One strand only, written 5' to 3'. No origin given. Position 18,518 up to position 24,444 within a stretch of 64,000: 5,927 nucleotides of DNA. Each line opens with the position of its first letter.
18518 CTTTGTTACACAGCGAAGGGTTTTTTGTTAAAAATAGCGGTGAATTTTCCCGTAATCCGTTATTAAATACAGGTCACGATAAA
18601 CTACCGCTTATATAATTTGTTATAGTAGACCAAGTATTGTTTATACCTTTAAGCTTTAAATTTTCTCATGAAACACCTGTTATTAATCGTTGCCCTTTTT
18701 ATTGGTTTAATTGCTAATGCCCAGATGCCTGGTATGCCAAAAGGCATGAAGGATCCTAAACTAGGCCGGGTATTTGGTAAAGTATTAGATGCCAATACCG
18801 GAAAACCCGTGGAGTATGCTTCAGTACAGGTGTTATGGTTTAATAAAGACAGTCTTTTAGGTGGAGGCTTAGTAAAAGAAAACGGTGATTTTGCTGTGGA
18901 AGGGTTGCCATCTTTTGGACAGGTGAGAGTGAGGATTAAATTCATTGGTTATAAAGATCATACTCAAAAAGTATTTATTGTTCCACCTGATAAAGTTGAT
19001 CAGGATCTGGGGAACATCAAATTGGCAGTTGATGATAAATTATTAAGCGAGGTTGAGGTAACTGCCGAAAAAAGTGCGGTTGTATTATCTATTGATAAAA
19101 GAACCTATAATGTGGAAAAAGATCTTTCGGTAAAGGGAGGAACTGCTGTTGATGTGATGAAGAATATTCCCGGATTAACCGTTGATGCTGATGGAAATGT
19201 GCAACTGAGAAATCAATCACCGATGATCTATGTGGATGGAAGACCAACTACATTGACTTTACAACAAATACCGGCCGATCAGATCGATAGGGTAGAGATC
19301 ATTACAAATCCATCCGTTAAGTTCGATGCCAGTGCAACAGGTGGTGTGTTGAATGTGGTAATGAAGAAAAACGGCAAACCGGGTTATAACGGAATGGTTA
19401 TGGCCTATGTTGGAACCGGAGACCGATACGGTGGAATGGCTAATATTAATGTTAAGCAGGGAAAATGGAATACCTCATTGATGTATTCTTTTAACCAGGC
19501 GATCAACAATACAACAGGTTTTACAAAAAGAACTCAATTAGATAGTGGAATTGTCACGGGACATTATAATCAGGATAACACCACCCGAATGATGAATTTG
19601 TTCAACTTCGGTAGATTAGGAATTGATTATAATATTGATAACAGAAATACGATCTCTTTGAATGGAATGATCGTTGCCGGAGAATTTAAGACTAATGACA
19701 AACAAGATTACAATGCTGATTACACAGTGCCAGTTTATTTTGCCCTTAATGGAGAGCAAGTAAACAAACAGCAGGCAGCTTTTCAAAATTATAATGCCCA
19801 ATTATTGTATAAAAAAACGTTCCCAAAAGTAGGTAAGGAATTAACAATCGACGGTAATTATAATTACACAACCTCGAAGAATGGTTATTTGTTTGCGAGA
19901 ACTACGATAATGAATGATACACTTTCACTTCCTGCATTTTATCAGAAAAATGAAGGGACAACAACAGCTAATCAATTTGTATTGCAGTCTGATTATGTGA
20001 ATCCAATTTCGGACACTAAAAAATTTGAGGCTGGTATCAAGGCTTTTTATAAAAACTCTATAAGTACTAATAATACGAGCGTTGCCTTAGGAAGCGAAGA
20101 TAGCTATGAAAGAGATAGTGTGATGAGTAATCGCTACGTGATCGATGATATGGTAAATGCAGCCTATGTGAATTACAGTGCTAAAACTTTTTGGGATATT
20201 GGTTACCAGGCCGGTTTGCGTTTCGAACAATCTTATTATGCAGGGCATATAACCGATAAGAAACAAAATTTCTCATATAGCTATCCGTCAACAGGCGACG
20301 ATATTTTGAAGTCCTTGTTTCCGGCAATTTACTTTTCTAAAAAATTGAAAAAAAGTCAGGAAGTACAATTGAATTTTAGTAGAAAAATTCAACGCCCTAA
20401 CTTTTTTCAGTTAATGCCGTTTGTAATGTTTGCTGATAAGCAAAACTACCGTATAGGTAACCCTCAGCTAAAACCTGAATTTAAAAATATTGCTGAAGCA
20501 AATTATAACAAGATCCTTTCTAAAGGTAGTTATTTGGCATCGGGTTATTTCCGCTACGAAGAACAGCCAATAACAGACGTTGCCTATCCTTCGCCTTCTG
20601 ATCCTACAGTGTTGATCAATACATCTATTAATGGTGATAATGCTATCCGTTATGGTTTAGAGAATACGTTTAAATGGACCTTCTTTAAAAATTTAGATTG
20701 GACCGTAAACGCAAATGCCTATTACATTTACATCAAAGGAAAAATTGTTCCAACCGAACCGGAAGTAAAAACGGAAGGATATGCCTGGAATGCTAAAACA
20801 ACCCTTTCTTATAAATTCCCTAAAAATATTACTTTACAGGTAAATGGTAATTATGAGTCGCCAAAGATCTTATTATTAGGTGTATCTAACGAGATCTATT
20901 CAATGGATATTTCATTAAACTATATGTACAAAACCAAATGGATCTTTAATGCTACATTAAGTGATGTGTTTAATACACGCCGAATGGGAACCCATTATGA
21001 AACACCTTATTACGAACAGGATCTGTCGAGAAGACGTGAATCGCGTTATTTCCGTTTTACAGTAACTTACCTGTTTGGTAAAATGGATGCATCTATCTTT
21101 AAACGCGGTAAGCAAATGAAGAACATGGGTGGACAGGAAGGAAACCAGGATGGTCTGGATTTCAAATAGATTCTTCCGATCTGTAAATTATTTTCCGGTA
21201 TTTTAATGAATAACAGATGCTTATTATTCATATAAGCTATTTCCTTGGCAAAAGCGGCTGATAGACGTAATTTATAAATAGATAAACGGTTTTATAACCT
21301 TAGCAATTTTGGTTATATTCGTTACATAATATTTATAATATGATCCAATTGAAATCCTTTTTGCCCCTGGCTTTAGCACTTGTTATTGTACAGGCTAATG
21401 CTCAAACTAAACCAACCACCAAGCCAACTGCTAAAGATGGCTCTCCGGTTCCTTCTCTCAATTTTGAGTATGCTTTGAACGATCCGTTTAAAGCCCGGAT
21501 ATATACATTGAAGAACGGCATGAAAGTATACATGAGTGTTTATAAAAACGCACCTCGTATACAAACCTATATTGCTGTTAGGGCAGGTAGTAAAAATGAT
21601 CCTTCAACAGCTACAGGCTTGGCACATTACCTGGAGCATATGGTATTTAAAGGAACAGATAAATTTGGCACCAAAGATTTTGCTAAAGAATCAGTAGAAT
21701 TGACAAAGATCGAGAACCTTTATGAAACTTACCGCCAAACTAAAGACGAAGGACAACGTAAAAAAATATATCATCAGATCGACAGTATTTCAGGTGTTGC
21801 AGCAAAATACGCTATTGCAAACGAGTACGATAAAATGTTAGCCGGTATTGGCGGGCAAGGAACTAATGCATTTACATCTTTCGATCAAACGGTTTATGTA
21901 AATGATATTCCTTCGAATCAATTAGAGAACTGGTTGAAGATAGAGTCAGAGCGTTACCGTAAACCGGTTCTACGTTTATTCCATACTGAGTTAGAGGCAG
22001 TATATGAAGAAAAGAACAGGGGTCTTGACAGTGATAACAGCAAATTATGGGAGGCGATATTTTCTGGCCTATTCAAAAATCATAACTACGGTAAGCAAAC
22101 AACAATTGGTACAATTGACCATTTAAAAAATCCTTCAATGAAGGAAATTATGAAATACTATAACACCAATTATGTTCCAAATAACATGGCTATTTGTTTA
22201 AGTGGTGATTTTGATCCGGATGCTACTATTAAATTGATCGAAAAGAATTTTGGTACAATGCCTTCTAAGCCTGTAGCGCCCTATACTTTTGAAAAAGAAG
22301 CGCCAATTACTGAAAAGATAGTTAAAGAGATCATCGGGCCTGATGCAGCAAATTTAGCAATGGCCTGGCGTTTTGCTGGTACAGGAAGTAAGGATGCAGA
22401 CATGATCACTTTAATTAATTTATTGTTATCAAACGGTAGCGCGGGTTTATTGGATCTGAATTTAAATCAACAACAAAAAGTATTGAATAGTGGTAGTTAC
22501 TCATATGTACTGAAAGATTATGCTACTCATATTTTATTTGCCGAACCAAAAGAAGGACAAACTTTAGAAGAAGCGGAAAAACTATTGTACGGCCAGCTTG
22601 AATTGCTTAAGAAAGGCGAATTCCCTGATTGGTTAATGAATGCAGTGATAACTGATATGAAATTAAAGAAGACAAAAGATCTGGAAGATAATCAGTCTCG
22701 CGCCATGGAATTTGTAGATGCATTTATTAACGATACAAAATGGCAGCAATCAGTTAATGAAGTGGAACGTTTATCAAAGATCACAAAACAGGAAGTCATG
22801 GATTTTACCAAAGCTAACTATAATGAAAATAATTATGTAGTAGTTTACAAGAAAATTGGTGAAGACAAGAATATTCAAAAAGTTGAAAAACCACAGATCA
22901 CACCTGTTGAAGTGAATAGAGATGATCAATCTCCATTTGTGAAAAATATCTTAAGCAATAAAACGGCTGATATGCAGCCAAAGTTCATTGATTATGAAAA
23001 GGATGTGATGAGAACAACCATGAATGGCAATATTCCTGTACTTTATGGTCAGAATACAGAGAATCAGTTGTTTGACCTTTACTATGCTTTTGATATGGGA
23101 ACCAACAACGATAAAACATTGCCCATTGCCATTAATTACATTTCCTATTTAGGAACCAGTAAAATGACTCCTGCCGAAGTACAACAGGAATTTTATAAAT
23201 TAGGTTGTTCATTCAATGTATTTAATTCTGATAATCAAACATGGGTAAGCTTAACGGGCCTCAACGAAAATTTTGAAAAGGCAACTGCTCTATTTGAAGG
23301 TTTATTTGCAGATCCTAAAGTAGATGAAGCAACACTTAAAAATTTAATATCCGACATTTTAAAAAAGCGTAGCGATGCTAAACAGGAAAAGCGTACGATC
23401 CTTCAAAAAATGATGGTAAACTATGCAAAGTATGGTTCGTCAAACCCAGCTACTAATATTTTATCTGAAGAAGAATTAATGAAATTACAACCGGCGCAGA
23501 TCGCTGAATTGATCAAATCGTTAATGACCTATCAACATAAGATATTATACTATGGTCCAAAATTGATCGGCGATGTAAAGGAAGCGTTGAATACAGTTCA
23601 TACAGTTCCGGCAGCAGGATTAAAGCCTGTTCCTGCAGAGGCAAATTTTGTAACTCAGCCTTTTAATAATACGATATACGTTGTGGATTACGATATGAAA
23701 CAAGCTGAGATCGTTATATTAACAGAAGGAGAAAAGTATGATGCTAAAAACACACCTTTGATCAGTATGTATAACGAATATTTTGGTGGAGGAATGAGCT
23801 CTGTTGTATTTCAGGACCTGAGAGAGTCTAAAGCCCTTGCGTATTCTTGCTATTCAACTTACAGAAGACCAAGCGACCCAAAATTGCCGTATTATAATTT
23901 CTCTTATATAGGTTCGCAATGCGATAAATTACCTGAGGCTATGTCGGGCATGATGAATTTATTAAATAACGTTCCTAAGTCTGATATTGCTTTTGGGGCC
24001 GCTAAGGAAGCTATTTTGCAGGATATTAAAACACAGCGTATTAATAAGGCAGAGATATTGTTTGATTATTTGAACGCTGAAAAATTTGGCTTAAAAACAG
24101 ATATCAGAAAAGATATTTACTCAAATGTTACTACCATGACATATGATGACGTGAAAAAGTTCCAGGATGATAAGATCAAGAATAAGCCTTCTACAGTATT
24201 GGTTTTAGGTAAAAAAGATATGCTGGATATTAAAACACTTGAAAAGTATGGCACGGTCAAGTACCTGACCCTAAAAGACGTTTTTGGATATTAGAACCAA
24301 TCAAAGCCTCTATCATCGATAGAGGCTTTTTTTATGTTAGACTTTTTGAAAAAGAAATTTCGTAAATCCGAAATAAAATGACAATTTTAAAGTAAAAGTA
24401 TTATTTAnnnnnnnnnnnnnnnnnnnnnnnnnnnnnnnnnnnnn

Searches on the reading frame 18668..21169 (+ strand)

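Call 33: search_protein_families(library=pfam, proteins=[window:18668-21169:+], max_evalue=0.00001)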
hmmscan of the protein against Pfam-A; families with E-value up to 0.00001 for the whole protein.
window:18668-21169:+ (833 aa): 4 families
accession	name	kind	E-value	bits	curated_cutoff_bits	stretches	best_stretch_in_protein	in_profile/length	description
PF14905.12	OMP_b-brl_3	-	3.2e-81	273.9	27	1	383-801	1-408/408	Outer membrane protein beta-barrel family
PF13620.12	CarboxypepD_reg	-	1.9e-10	41.3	32.3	1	35-111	2-76/82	Carboxypeptidase regulatory-like domain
PF07715.20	Plug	-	3.9e-07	31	23.9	1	158-227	23-107/107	TonB-dependent Receptor Plug Domain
PF13715.12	CarbopepD_reg_2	-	4e-07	30.4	32.2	1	36-129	2-86/88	CarboxypepD_reg-like domain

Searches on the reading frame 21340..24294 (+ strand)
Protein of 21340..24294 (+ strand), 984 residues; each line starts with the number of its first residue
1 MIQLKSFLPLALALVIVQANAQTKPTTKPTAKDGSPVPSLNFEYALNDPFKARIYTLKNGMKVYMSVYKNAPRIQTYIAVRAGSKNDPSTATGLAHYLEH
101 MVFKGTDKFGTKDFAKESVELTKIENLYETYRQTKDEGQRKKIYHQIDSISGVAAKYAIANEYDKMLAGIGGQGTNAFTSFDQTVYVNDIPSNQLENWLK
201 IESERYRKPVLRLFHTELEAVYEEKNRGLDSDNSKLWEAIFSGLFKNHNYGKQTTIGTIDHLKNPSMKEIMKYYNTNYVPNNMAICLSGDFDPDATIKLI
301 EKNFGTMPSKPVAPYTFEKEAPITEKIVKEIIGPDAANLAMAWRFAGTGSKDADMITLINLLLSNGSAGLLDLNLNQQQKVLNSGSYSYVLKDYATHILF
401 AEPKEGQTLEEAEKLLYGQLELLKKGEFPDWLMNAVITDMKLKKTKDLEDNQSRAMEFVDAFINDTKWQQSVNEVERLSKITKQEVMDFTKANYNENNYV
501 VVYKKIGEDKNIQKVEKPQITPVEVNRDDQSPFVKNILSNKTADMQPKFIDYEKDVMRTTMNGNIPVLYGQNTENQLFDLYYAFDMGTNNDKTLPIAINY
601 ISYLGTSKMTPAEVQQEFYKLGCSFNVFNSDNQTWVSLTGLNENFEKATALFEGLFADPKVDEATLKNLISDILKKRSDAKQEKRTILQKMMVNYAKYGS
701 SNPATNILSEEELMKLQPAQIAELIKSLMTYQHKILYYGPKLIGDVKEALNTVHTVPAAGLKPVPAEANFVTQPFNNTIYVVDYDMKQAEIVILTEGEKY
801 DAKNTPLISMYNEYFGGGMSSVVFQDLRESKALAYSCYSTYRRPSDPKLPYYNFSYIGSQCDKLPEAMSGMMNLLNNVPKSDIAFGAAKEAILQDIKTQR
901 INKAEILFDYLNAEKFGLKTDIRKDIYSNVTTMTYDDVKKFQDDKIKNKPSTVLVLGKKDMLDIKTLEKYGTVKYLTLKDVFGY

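Call 33: search_protein_families(library=pfam, proteins=[window:21340-24294:+], max_evalue=0.00001)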
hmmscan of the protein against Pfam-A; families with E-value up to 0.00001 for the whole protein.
window:21340-24294:+ (984 aa): 2 families
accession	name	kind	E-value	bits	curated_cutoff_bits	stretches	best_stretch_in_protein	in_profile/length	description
PF05193.26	Peptidase_M16_C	-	2.6e-34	119.1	23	2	268-437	5-178/181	Peptidase M16 inactive domain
PF00675.25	Peptidase_M16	-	7e-24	84.8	22.3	2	71-118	10-57/149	Insulinase (Peptidase family M16)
